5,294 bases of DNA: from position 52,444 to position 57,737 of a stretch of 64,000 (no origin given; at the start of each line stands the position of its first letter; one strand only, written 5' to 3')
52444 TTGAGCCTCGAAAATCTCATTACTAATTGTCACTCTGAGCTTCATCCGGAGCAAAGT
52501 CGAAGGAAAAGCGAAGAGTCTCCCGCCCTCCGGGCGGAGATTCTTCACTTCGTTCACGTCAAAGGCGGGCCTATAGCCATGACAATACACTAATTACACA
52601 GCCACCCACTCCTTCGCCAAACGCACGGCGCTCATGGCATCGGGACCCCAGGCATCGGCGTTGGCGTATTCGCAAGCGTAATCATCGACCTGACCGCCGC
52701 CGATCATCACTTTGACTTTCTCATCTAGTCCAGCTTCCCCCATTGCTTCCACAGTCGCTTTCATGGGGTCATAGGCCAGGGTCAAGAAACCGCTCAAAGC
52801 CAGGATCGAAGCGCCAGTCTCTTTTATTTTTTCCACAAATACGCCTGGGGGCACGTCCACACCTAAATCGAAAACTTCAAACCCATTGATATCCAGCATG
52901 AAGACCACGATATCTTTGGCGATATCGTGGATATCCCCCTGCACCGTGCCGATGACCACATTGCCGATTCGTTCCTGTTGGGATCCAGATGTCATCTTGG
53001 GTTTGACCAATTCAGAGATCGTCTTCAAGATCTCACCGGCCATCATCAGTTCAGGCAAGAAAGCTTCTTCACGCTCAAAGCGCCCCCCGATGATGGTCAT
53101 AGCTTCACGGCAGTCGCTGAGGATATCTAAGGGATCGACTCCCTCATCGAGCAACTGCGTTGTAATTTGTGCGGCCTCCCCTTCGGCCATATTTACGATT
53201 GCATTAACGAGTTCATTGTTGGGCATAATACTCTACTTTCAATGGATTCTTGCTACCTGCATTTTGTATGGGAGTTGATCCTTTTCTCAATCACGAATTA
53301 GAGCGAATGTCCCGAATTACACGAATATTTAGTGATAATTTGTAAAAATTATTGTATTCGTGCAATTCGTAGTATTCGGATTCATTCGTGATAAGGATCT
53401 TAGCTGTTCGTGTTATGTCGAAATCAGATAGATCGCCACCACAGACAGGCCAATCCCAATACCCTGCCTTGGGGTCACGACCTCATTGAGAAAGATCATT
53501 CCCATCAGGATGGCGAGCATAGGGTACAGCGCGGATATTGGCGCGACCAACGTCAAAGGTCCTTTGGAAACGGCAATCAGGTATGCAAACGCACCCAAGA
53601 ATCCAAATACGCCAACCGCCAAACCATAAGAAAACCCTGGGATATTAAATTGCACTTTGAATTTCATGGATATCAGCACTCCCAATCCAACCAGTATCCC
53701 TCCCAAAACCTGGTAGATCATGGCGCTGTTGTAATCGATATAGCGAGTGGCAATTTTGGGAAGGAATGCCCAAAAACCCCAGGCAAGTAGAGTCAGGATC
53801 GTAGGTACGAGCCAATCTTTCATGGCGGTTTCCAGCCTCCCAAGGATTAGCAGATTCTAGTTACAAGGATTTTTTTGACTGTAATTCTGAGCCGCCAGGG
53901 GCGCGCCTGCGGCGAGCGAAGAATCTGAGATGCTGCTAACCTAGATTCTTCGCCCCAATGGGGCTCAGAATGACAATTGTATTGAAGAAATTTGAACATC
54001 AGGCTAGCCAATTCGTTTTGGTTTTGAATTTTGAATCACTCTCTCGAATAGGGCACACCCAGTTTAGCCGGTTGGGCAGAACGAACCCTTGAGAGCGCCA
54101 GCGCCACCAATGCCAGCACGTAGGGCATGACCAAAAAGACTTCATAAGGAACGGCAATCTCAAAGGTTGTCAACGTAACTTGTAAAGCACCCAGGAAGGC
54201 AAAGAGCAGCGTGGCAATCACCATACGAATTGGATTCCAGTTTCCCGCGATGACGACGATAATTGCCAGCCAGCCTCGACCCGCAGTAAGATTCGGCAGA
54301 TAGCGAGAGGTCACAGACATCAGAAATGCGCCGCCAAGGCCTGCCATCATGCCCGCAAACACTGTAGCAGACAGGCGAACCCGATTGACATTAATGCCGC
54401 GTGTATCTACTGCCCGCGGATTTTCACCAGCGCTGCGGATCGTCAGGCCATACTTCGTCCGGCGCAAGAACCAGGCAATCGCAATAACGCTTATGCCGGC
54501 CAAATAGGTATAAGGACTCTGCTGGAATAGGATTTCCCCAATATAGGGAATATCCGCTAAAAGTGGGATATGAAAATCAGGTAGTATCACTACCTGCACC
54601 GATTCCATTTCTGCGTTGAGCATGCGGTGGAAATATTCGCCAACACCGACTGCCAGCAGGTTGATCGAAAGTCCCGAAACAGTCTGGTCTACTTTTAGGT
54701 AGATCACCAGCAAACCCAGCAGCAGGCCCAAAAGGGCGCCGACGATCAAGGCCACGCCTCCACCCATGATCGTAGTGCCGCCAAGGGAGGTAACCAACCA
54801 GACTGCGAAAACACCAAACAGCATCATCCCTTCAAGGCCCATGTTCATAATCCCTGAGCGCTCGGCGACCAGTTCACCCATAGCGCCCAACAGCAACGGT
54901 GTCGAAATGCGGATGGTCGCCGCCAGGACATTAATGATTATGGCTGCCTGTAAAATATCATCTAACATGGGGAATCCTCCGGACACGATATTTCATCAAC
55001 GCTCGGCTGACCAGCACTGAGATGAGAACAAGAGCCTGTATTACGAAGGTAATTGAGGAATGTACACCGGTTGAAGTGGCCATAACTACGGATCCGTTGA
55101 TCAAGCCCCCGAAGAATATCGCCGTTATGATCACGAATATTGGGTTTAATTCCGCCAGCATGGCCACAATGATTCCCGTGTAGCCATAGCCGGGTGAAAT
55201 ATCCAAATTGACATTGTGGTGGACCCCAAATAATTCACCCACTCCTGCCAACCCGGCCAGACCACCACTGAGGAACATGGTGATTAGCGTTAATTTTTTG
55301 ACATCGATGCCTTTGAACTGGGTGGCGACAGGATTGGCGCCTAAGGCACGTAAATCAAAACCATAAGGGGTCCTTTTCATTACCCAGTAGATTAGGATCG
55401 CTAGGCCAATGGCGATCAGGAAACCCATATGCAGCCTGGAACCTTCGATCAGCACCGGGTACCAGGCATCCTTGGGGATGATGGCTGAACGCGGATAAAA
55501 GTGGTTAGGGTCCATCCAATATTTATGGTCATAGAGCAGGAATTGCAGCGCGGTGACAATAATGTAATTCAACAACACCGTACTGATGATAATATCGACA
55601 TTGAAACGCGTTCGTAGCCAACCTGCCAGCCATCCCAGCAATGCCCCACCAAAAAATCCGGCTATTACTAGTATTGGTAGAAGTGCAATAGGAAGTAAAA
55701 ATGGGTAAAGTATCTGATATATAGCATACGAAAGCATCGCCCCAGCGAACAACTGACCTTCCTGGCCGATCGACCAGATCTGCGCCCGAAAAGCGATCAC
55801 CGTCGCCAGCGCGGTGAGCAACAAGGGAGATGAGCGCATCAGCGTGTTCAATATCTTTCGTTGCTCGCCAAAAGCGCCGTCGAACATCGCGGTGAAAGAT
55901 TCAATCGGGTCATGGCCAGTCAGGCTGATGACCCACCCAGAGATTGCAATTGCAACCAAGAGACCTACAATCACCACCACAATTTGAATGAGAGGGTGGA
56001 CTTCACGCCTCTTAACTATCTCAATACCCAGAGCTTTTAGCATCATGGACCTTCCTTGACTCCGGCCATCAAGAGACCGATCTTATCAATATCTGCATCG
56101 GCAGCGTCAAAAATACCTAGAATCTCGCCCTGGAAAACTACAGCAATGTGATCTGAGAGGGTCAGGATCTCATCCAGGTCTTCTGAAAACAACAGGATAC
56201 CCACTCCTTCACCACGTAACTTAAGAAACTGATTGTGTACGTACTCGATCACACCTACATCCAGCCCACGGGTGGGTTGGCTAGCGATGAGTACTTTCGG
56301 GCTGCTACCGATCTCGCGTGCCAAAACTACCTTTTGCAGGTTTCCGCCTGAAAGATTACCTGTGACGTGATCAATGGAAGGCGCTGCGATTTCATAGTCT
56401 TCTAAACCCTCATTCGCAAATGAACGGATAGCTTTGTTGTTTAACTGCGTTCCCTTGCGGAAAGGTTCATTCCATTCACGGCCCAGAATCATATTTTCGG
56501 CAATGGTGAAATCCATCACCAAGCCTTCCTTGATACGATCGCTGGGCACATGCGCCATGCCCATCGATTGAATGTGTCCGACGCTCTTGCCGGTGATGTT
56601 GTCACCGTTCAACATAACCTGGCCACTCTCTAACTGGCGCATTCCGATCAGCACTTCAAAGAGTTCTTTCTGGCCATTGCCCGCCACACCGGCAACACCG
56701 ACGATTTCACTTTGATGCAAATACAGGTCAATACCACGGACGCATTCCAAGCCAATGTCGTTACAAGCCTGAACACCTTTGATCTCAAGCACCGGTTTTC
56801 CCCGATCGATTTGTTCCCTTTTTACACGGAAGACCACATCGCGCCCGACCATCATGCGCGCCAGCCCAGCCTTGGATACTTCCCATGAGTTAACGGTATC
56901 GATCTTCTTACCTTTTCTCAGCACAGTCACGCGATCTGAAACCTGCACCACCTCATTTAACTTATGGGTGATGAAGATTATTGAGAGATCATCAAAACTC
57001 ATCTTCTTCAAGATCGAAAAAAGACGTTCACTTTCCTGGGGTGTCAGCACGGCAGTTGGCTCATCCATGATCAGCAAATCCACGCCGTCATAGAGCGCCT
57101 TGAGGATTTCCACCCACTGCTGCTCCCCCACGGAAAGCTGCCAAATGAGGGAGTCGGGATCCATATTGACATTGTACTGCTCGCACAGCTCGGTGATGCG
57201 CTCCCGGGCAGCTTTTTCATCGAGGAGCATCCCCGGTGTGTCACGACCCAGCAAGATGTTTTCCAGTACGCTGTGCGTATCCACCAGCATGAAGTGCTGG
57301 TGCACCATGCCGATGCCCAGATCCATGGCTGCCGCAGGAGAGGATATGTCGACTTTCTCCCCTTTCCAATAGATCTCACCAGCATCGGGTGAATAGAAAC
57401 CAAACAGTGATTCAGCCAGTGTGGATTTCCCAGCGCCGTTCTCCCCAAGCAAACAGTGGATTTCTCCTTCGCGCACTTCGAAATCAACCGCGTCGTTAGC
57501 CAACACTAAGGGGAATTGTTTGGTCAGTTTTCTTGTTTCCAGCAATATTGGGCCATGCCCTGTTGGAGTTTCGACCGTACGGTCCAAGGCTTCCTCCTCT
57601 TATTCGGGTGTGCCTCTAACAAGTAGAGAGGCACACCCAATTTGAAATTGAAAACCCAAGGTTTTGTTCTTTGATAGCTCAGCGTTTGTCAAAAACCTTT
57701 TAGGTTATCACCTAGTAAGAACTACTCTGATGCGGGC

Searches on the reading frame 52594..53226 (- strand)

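Call 6: search_protein_families(library=pfam, proteins=[window:52594-53226:-])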
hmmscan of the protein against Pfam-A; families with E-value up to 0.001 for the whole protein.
window:52594-53226:- (210 aa): 2 families
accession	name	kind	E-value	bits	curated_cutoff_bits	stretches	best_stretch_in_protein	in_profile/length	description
PF02310.24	B12-binding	-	6e-17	62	32.1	1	89-201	2-120/121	B12 binding domain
PF02607.22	B12-binding_2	-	1.4e-14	54.4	23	1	4-73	3-72/74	B12 binding domain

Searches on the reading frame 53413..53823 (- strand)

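Call 7: search_protein_families(library=pfam, proteins=[window:53413-53823:-])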
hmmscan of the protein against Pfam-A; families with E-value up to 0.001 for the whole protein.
window:53413-53823:- (136 aa): 1 family
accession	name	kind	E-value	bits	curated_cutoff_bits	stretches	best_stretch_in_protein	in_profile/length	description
PF00892.27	EamA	-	8.1e-18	65.5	28.2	1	9-136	8-135/135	EamA-like transporter family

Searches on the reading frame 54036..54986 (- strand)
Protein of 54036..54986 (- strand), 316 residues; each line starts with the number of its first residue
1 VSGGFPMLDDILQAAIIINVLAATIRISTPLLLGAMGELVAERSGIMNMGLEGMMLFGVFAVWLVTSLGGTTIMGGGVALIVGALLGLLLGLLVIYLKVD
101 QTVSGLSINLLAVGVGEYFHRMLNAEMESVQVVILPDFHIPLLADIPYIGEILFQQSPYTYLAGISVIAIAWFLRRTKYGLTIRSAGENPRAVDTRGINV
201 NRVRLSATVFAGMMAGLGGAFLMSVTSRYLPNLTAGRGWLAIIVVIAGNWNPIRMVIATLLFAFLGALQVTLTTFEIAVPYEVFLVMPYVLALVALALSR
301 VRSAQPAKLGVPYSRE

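Call 7: search_protein_families(library=pfam, proteins=[window:54036-54986:-])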
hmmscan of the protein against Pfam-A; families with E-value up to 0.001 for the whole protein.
window:54036-54986:- (316 aa): 1 family
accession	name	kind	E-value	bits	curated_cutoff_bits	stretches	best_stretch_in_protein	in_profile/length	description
PF02653.21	BPD_transp_2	-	9.8e-37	127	26.8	1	23-295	4-268/269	Branched-chain amino acid transport system / permease component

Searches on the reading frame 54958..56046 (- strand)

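Call 7: search_protein_families(library=pfam, proteins=[window:54958-56046:-])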
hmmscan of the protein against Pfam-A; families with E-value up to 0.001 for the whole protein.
window:54958-56046:- (362 aa): 1 family
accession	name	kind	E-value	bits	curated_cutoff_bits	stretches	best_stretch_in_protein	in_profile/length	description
PF02653.21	BPD_transp_2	-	6.4e-37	127.6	26.8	1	65-344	2-268/269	Branched-chain amino acid transport system / permease component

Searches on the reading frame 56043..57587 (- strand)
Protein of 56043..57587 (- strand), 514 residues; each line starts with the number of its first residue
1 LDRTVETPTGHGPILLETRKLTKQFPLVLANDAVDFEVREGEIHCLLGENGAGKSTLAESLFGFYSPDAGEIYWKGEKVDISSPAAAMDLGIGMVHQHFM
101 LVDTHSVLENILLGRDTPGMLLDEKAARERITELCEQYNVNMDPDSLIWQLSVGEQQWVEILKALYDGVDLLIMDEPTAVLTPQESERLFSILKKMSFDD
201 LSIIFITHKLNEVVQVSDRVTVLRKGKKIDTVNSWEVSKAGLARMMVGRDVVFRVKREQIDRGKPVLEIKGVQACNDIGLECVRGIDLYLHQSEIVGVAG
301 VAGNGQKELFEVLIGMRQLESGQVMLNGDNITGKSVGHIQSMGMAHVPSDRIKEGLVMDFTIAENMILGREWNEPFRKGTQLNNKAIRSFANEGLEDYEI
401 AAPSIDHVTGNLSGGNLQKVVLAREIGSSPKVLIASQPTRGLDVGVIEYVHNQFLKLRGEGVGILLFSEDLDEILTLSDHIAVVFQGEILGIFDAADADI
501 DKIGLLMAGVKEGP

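Call 7: search_protein_families(library=pfam, proteins=[window:56043-57587:-])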
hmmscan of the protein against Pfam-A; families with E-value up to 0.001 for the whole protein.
window:56043-57587:- (514 aa): 4 families
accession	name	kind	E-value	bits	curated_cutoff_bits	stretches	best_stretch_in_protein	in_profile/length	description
PF00005.33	ABC_tran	-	8.6e-44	149.9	25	2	33-179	3-137/137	ABC transporter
PF13304.12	AAA_21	-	2.5e-07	31.5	27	0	148-210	235-300/304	AAA domain, putative AbiEii toxin, Type IV TA system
PF02463.25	SMC_N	-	0.0003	20.7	40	0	42-224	25-213/220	RecF/RecN/SMC N terminal domain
PF13555.12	AAA_29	-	0.00079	19.6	27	0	34-57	15-38/61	P-loop containing region of AAA domain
